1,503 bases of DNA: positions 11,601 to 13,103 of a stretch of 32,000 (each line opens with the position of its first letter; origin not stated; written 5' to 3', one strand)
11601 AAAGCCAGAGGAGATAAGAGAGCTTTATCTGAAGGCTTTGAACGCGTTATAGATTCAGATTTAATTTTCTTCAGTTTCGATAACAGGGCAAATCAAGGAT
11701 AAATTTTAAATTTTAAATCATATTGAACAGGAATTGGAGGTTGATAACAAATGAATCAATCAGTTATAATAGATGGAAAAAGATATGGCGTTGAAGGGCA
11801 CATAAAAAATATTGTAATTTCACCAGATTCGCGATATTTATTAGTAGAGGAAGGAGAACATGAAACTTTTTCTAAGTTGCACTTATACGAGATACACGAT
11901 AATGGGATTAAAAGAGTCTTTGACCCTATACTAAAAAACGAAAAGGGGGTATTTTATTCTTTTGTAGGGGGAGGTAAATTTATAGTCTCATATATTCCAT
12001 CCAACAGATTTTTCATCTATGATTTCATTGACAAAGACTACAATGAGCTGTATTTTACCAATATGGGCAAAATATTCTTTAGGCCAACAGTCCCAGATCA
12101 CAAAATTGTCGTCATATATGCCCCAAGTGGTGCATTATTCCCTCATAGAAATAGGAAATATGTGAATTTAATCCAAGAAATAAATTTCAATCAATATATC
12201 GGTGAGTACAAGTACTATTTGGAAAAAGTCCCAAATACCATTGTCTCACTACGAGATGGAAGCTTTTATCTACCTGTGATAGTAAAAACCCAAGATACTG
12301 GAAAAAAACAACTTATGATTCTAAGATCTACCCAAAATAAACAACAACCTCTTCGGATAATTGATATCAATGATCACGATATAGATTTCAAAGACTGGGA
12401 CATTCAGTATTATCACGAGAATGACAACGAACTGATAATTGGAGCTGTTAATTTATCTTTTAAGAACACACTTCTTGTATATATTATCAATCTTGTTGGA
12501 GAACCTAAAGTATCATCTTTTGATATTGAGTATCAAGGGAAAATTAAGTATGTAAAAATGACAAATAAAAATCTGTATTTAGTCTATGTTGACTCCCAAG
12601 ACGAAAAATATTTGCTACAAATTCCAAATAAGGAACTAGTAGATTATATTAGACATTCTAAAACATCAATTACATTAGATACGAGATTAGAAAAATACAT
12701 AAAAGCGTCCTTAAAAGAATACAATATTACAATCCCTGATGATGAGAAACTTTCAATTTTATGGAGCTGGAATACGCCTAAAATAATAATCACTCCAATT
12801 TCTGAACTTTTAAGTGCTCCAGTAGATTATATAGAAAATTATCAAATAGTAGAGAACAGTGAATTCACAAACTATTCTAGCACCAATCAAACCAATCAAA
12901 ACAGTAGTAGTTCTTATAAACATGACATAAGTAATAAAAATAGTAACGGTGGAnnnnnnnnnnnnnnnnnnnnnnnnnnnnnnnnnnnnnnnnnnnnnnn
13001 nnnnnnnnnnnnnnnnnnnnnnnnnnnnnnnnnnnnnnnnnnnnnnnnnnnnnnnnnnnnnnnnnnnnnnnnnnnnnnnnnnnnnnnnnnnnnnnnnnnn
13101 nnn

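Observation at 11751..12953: McrB homologue carries a roughly 370-aa beta-rich, propeller-like N-terminal domain plus an Asn/Ser/Gln-rich linker instead of a known DNA-reader domain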

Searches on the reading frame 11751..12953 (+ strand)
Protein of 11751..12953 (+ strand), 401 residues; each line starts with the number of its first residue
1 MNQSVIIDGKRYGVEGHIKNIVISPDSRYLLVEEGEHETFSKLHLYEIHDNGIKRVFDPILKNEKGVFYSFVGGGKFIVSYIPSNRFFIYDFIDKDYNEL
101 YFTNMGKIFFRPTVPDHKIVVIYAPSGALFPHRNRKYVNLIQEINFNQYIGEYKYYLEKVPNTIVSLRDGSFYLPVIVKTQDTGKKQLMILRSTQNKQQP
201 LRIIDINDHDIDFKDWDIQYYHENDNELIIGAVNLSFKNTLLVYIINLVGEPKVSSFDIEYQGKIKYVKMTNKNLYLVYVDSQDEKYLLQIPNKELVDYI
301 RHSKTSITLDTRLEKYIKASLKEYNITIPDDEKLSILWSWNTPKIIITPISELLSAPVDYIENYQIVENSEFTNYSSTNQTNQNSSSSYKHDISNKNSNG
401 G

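Call 3: search_protein_families(library=pfam, proteins=[window:11751-12953:+], max_evalue=1)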
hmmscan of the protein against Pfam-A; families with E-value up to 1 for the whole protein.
window:11751-12953:+ (401 aa): 0 families

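Call 4: search_protein_families(library=ncbifam, proteins=[window:11751-12953:+], max_evalue=1)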
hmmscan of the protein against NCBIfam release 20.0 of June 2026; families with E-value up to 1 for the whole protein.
window:11751-12953:+ (401 aa): 0 families

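Call 5: search_protein_families(library=padloc, proteins=[window:11751-12953:+], max_evalue=1)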
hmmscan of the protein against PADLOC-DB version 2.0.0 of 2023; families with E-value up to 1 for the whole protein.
window:11751-12953:+ (401 aa): 0 families

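Call 6: find_homologous_proteins(query=window:11751-12869:+, max_evalue=0.01)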
Query window:11751-12869:+: 1826 candidates shared short words with the query, none scored E <= 0.01.

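Call 8: search_protein_families(library=phrogs, proteins=[window:11751-12953:+], max_evalue=1)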
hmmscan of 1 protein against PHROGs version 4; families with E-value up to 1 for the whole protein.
window:11751-12953:+ (401 aa): 0 families

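Call 18: find_related_loci(query=window:11751-12869:+, collection=genome_contigs, flank=8000)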
Query window:11751-12869:+ (373 aa) in genome_contigs; peptide patterns used: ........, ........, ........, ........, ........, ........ (x = any residue, [..] = any of these).
27 stretches matched a pattern, but none encodes a relative of the query by tblastn (E <= 1e-3).

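Call 19: search_protein_representatives(protein=window:11751-12869:+)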
Query: 373 residues. Proteins with E-value up to 0.001 (for the whole library): 3; up to 1e-10: 3; up to 1e-30: 2. The best 3 are listed.
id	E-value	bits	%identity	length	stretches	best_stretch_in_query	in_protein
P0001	3.3e-122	424.6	57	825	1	2-357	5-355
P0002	3.2e-37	145.0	81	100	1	43-136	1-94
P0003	4.7e-11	58.9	70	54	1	312-364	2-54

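Call 29: find_homologous_proteins(query=A2, max_evalue=0.01)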
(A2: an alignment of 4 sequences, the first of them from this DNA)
Query A2 (4 sequences): 5333 candidates shared short words with the query, none scored E <= 0.01.

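Call 38: find_encoding_contigs(protein=P0001, flank=5000, max_places=3)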
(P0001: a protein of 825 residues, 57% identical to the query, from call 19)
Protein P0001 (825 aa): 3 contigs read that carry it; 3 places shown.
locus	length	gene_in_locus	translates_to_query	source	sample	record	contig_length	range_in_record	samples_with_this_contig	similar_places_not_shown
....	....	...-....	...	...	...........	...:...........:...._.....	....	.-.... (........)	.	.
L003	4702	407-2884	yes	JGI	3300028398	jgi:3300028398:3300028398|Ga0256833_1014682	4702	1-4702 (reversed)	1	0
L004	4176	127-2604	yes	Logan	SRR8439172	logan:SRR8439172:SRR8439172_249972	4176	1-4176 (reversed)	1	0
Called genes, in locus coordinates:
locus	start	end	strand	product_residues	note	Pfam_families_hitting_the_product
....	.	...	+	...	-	?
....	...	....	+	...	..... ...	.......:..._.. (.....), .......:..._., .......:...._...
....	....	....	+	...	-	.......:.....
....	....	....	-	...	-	?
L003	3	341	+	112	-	?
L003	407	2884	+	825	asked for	PF13401:AAA_22 (faint), PF07728:AAA_5, PF28529:McrB_lid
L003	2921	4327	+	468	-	PF10117:McrBC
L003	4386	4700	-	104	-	?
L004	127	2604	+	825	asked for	PF13401:AAA_22 (faint), PF07728:AAA_5, PF28529:McrB_lid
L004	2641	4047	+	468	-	PF10117:McrBC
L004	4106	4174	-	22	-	?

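Call 41: predict_structure(alignment_id=A2)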
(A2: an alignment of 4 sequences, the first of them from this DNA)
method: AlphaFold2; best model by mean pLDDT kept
length: 373 residues; sequences in the alignment: 4
mean_pLDDT: 78.0   pTM: 0.82
mean pLDDT of the five models: 78.0, 69.7, 67.8, 67.7, 61.7
residues with pLDDT >= 90: 81; 70-90: 185; 50-70: 93; < 50: 14
segments of 3 or more residues with pLDDT < 50: 126-129, 368-373
pLDDT, mean of each block of 10 residues (from residue 1): 77 79 79 70 76 67 55 61 60 63 66 81 61 57 82 86 87 91 88 91 80 75 84 89 91 91 89 92 90 90 72 72 90 90 86 82 60 35
secondary structure, 60 per line:
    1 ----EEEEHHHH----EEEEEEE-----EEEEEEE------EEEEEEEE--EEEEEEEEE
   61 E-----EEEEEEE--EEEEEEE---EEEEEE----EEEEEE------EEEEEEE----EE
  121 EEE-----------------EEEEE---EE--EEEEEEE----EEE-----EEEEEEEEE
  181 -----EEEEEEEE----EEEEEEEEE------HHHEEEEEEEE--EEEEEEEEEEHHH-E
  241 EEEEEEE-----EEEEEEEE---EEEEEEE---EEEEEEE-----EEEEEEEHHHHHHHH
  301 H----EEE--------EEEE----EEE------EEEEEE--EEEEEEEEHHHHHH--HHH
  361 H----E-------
elements in order: E5-8 H9-12 E17-23 E29-35 E42-49 E52-61 E67-73 E76-82 E86-91 E96-101 E108-114 E119-123 E141-145 E153-159 E164-166 E172-180 E186-193 E198-206 E216-223 E226-235 E240-247 E253-260 E264-270 E274-280 E286-292 H293-301 E306-308 E317-320 E325-327 E334-339 E342-349 H350-355 H358-361

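Call 45: fold_search(model_id=the predicted structure, library=pdb)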
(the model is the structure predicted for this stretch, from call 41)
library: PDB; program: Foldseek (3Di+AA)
matches with E <= 10: 932; with E <= 0.001: 97
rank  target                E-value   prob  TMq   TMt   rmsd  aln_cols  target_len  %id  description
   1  4h5j_B                5.3e-07  1.00  0.40  0.42  10.1       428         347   14  Crystal Structure of the Guanine Nucleotide Exchange Factor Sec12 (P64 form) (released 2012-11-07)
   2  4yhc_B                9.0e-07  1.00  0.42  0.40  10.3       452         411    7  Crystal structure of the WD40 domain of SCAP from fission yeast (released 2015-04-01)
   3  4h5i_A                1.4e-06  1.00  0.41  0.43   9.2       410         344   14  Crystal Structure of the Guanine Nucleotide Exchange Factor Sec12 (P1 form) (released 2012-11-07)
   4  4h5i_B                4.4e-06  1.00  0.42  0.45   9.0       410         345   14  Crystal Structure of the Guanine Nucleotide Exchange Factor Sec12 (P1 form) (released 2012-11-07)
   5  9n6v_LL               5.9e-06  1.00  0.47  0.37   8.6       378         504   13  SSU processome maturation and disassembly, State A (released 2025-11-05)
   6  8bbg_A                7.5e-06  1.00  0.43  0.14  11.1       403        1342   11  Structure of the IFT-A complex; anterograde IFT-A train model (released 2022-12-21)
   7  2bkl_A                1.3e-05  1.00  0.45  0.28   9.1       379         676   10  Structural and Mechanistic Analysis of Two Prolyl Endopeptidases: Role of Inter-Domain Dynamics in Catalysis and Speci (released 2005-03-09)
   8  7nsb_g                2.1e-05  1.00  0.42  0.37  12.2       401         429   10  Supramolecular assembly module of yeast Chelator-GID SR4 E3 ubiquitin ligase (released 2021-05-05)
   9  9y6s_7K               2.2e-05  1.00  0.28  0.10  20.4       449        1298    8  96-nm repeat of the Leishmania tarentolae doublet microtubule (released 2025-12-17)
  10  8s9s_1                2.5e-05  1.00  0.38  0.20  10.7       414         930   11  Structure of the human ER membrane protein complex (EMC) in GDN (released 2023-05-17)
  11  8snb_4A               3.5e-05  1.00  0.25  0.17  17.6       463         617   10  atomic model of sea urchin sperm doublet microtubule (48-nm periodicity) (released 2023-06-28)
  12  9exg_C                4.2e-05  1.00  0.49  0.51   8.8       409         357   11  Crystal structure of Yeast Clathrin Heavy Chain N-terminal domain bound to Epsin-2 peptide (LIDL) (released 2024-11-13)
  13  9hcj_Q0               4.4e-05  1.00  0.43  0.43   9.8       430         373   12  D. discoideum nuclear pore complex (released 2024-12-25)
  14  8c7g_A                4.8e-05  1.00  0.32  0.23  10.8       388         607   11  Drosophila melanogaster Rab7 GEF complex Mon1-Ccz1-Bulli (released 2023-05-17)
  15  2w38                  5.6e-05  1.00  0.42  0.37   7.5       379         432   10  Crystal structure of the pseudaminidase from Pseudomonas aeruginosa (released 2008-12-23)
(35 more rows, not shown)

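Call 55: search_protein_families(library=pfam, alignment_id=A2, max_evalue=10)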
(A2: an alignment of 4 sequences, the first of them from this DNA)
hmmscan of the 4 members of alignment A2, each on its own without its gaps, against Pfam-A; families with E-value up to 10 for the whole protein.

A. member 1, seq(373 aa): 0 families

B. families by the number of members that match (of 4 scanned): 2 families
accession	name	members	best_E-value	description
PF24991.2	Ig_NUP210_4th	1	0.018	NUP210 forth Ig-like domain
PF12009.13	Telomerase_RBD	1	0.09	Telomerase ribonucleoprotein complex - RNA binding domain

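Call 67: find_related_loci(query=A2, collection=metagenome_contigs, flank=5000)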
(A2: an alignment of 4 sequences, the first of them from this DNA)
Query A2 (373 aa) in metagenome_contigs; peptide patterns used: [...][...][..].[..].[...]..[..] (x = any residue, [..] = any of these).
69 stretches matched a pattern; 1 encode a relative of the query (tblastn E <= 1e-3); 1 distinct loci.
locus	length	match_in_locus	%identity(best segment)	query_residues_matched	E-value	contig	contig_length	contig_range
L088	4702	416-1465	56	1-355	4e-130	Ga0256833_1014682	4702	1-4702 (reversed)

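Call 69: find_related_loci(query=A2, collection=viral_contigs, flank=5000)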
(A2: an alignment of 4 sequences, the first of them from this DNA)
Query A2 (373 aa) in viral_contigs; peptide patterns used: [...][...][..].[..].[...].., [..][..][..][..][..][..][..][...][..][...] (x = any residue, [..] = any of these).
72 stretches matched a pattern, but none encodes a relative of the query by tblastn (E <= 1e-3).

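Call 84: fold_search(model_id=the predicted structure, library=viral)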
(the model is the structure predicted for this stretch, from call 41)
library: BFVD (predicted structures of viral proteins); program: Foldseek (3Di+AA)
matches with E <= 10: 714; with E <= 0.001: 51
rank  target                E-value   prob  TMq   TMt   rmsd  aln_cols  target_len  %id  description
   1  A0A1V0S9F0            1.3e-06  1.00  0.54  0.53   7.1       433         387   12  Uncharacterized protein [Catovirus CTV1]
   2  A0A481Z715            9.6e-06  1.00  0.41  0.33  10.8       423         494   11  Uncharacterized protein [Pithovirus LCPAC104]
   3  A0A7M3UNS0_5          1.4e-05  1.00  0.36  0.14   8.5       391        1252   10  LamG-like jellyroll fold domain-containing protein [Pyramimonas orientalis virus]
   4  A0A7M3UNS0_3          2.1e-05  1.00  0.34  0.14  10.9       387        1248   10  LamG-like jellyroll fold domain-containing protein [Pyramimonas orientalis virus]
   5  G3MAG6                4.7e-05  1.00  0.47  0.18   8.5       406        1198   10  Gp425 [Bacillus phage G]
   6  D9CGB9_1              4.9e-05  1.00  0.38  0.19   8.7       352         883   11  (no name in the UniProt tables at hand)
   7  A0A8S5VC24            5.7e-05  1.00  0.32  0.26  15.1       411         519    9  Short tail fiber protein [Siphoviridae sp. ctKsH2]
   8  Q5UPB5                6.6e-05  1.00  0.34  0.27  12.4       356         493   12  Putative BTB/POZ domain-containing protein L35 [Acanthamoeba polyphaga mimivirus]
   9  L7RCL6                7.6e-05  1.00  0.36  0.30  11.7       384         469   10  BTB/POZ domain-containing protein [Acanthamoeba polyphaga moumouvirus]
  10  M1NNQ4                7.6e-05  1.00  0.33  0.27  12.1       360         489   12  BTB domain-containing protein [Moumouvirus goulette]
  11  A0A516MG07            7.9e-05  1.00  0.48  0.24   8.0       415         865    9  (no name in the UniProt tables at hand)
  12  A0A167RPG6            8.7e-05  1.00  0.42  0.35  10.6       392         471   10  Putative BTB/POZ domain-containing protein [Powai lake megavirus]
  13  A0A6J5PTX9            9.6e-05  0.99  0.23  0.14  17.6       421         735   10  Uncharacterized protein [uncultured Caudovirales phage]
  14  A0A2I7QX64            1.1e-04  1.00  0.46  0.43   7.8       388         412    7  (no name in the UniProt tables at hand)
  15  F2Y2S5                1.3e-04  1.00  0.42  0.34  10.5       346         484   12  (no name in the UniProt tables at hand)
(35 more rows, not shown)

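Call 91: search_solved_structures(query=A2, max_evalue=10)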
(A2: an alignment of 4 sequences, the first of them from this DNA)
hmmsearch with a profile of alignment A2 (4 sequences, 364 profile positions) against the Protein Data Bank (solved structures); distinct sequences matched with E-value up to 10: 0.
